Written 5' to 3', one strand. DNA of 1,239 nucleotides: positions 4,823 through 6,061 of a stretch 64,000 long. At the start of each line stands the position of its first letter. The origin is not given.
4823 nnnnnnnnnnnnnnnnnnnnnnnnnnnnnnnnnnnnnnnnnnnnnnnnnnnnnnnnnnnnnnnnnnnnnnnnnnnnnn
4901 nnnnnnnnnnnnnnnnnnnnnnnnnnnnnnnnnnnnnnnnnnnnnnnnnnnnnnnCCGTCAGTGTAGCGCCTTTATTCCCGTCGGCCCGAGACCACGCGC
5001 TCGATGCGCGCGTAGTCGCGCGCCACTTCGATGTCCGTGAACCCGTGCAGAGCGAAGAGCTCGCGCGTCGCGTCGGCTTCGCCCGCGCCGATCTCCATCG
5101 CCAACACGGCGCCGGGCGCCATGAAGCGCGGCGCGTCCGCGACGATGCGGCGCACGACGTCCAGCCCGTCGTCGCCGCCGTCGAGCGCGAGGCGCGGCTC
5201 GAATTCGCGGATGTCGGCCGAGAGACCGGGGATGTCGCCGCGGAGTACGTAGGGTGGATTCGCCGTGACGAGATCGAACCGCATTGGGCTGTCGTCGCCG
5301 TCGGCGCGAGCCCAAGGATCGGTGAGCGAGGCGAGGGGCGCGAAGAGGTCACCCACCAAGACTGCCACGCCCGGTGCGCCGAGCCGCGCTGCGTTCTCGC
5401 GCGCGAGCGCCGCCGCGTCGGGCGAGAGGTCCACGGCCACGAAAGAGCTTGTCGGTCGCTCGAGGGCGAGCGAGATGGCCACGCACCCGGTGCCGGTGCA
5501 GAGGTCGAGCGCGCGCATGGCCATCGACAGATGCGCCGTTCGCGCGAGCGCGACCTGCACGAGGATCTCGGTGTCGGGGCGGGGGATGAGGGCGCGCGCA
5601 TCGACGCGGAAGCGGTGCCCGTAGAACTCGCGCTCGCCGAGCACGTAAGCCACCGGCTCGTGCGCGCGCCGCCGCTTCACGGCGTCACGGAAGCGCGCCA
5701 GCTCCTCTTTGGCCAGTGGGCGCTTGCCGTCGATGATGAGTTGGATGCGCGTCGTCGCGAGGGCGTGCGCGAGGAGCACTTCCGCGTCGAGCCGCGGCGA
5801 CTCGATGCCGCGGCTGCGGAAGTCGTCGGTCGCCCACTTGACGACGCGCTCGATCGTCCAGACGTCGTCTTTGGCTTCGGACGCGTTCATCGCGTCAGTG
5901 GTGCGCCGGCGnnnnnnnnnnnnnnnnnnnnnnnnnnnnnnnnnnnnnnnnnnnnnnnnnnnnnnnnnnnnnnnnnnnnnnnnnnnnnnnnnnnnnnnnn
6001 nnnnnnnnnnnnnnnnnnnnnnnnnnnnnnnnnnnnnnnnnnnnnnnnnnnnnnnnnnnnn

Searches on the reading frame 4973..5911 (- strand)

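Call 29: search_protein_families(library=pfam, proteins=[window:4973-5911:-], max_evalue=0.001)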
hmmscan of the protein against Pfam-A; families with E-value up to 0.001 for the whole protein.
window:4973-5911:- (312 aa): 6 families
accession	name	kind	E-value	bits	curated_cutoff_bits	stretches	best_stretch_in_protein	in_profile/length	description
PF17827.6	PrmC_N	-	4.5e-23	82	23.4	1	24-92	3-71/71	PrmC N-terminal domain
PF13847.12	Methyltransf_31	-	6.4e-09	36.1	27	1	131-218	4-81/145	Methyltransferase domain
PF05175.20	MTS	-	1.5e-07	31.7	23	1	130-194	31-95/170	Methyltransferase small domain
PF13649.12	Methyltransf_25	-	2.4e-07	31.8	27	1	135-190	2-56/97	Methyltransferase domain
PF08242.18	Methyltransf_12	-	6.3e-06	27.3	30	1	135-217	1-71/98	Methyltransferase domain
PF03602.21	Cons_hypoth95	-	0.00011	22.3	24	1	131-222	42-124/182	Conserved hypothetical protein 95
